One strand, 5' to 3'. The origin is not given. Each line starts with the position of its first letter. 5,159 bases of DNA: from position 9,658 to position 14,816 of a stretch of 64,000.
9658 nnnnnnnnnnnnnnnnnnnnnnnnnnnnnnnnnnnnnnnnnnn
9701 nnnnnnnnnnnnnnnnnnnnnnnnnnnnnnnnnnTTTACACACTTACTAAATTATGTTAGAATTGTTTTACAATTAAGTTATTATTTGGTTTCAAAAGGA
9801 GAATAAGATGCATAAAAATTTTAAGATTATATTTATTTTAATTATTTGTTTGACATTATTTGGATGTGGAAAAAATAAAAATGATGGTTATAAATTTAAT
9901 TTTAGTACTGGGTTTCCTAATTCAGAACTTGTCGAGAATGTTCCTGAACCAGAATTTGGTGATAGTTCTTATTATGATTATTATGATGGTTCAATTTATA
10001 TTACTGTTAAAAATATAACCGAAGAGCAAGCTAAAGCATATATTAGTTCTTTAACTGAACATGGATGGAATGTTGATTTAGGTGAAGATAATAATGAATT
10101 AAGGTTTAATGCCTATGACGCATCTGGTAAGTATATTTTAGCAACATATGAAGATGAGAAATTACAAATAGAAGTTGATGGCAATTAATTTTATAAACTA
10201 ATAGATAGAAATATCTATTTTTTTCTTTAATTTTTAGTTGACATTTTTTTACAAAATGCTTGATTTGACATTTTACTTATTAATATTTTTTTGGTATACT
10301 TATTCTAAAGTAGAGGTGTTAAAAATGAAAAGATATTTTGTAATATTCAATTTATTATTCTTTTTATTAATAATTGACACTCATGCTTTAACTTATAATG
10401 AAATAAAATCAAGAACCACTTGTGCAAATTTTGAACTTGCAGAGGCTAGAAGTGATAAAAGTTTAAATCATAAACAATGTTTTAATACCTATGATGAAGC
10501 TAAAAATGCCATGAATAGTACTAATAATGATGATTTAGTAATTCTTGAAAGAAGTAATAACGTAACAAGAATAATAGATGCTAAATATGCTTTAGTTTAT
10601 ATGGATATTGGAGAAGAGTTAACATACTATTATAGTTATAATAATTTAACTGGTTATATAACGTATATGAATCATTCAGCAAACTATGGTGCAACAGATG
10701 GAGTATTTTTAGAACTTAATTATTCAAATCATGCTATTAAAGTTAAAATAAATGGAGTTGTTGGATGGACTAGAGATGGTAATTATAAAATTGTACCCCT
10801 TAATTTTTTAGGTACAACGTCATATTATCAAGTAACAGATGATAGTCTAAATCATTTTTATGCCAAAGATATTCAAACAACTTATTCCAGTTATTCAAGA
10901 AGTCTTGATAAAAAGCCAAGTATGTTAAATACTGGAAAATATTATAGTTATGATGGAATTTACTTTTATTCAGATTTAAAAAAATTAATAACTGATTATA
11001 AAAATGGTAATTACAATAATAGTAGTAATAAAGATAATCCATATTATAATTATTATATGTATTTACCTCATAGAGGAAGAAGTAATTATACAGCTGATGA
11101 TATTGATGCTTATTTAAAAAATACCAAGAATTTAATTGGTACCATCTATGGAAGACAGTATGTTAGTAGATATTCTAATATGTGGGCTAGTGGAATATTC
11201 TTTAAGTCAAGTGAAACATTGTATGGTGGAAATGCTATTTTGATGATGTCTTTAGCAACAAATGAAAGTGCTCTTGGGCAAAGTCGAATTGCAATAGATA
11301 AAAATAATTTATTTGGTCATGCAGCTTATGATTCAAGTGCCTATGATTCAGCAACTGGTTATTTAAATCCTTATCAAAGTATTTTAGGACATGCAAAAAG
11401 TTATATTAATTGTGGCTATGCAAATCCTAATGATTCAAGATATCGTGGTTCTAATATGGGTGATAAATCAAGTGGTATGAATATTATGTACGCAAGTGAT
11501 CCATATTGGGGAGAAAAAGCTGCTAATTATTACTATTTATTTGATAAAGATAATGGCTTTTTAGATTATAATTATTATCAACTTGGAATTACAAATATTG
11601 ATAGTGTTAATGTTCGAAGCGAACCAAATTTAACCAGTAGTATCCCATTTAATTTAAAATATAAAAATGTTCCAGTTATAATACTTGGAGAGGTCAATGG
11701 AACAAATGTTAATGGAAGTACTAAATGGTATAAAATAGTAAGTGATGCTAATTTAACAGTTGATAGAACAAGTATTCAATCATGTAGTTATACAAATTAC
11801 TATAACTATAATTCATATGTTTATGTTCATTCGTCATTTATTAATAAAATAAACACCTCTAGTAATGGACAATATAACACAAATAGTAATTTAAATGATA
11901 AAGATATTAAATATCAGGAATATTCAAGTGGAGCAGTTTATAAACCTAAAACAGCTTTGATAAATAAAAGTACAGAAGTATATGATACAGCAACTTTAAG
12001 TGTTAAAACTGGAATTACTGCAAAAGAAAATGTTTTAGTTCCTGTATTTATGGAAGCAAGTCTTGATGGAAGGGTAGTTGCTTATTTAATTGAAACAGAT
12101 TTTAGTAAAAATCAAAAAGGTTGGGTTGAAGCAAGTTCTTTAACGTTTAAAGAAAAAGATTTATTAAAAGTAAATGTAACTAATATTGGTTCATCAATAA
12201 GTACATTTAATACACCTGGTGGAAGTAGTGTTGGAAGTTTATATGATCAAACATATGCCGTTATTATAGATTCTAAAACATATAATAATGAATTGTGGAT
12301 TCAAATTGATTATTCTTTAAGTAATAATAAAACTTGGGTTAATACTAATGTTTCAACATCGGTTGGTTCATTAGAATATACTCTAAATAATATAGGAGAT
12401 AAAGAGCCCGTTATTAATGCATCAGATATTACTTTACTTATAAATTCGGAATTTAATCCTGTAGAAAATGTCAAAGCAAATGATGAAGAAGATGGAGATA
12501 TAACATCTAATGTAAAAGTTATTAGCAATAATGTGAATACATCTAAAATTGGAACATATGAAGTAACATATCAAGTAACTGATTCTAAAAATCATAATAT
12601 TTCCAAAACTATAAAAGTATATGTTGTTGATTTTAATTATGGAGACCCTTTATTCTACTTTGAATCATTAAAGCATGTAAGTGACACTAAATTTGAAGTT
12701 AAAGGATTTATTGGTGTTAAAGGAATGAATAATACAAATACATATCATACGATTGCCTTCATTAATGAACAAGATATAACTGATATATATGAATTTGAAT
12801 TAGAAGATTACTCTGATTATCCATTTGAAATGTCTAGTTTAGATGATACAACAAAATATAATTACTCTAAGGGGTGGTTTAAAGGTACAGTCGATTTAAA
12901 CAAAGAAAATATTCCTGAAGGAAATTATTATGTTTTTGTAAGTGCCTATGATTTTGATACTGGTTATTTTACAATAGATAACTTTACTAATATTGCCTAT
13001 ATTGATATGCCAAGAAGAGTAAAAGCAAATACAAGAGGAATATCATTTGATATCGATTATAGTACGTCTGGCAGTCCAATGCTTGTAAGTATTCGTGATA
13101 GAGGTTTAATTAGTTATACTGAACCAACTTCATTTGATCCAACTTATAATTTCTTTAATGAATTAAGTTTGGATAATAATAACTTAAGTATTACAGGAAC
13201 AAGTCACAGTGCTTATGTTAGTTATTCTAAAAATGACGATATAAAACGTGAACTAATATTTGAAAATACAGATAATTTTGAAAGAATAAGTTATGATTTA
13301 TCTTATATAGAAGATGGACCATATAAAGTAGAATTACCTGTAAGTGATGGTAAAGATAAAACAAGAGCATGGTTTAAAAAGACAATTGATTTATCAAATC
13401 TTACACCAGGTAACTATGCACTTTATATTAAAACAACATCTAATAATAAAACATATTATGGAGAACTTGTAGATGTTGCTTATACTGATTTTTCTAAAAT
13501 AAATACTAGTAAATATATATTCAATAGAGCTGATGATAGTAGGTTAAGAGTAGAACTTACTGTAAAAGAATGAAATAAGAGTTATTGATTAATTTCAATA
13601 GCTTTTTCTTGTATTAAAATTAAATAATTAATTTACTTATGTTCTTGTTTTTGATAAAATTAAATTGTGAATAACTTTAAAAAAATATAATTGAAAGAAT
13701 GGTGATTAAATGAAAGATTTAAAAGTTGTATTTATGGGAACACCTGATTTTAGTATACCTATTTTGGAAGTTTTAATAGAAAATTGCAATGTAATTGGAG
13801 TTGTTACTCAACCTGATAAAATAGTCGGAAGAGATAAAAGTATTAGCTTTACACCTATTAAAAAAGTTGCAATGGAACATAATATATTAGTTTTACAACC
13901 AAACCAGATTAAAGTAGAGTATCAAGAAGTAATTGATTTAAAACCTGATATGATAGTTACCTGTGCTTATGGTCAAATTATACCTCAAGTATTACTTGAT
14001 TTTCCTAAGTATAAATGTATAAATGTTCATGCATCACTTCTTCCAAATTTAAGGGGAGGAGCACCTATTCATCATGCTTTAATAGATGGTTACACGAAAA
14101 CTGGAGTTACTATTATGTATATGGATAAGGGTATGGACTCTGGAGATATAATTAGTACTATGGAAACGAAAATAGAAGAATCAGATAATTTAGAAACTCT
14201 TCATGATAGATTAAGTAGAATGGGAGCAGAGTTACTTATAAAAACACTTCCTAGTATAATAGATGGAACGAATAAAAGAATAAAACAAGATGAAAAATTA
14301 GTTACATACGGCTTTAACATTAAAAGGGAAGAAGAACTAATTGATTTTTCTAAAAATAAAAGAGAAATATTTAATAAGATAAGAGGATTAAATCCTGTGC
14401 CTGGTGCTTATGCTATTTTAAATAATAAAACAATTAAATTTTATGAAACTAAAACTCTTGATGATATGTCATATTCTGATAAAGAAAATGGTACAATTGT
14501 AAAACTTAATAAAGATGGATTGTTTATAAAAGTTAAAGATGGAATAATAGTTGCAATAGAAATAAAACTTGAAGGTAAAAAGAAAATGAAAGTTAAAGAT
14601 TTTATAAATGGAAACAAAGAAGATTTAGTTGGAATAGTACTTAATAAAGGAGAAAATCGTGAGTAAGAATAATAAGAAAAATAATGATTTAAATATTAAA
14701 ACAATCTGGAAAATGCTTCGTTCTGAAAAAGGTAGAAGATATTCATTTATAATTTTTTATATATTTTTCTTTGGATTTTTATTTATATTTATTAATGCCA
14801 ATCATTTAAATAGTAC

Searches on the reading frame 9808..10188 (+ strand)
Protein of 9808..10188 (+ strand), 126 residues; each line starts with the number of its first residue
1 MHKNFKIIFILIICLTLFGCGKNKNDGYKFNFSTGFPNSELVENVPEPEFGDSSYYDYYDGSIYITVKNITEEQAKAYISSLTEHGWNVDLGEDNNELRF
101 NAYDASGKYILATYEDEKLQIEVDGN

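Call 59: search_protein_families(library=pfam, proteins=[window:9808-10188:+], max_evalue=0.00001)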
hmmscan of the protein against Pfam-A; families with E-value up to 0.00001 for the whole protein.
window:9808-10188:+ (126 aa): 1 family
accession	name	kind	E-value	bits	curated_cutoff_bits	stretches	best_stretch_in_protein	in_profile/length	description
PF20234.3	DUF6591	-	3.4e-08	34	27.1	1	36-121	7-91/228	Family of unknown function (DUF6591)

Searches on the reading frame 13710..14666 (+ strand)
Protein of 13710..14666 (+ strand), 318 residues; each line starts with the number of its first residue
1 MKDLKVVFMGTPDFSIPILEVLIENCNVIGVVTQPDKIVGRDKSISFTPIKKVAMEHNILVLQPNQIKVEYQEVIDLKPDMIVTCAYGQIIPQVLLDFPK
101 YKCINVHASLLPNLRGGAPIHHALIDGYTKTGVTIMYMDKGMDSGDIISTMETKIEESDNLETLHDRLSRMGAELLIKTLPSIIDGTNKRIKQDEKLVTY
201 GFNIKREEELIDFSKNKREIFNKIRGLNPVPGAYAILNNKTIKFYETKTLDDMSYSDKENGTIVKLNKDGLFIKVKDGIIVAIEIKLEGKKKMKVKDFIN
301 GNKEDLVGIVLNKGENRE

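Call 32: search_protein_families(library=ncbifam, proteins=[window:13710-14666:+], max_evalue=0.01)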
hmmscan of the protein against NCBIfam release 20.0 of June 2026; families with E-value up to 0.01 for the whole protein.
window:13710-14666:+ (318 aa): 8 families
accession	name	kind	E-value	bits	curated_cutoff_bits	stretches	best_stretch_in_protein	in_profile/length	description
TIGR00460.1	fmt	equivalog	2.4e-101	339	201.5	1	4-305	1-307/315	methionyl-tRNA formyltransferase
NF005998.1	PRK08125.1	equivalog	1e-41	143.1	777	1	18-284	15-278/649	bifunctional UDP-4-amino-4-deoxy-L-arabinose formyltransferase/UDP-glucuronic acid oxidase ArnA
NF005414.0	PRK06988.1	equivalog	2.1e-40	138.6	316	1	6-288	5-287/311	formyltransferase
TIGR00639.1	PurN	equivalog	4.5e-17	62.2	150.1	1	73-188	74-189/192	phosphoribosylglycinamide formyltransferase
NF005755.0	PRK07579.1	equivalog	8.4e-17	61.8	238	1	66-222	54-204/245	dTDP-4-amino-4,6-dideoxyglucose formyltransferase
NF004684.0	PRK06027.1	subfamily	2.1e-12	47.3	223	1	70-171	157-258/286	formyltetrahydrofolate deformylase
TIGR00655.1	PurU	equivalog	1.9e-10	40.8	285.95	1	71-166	152-248/280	formyltetrahydrofolate deformylase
NF006072.0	PRK08217.1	subfamily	0.0061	16.4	298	0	166-289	23-144/253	3-ketoacyl-(acyl-carrier-protein) reductase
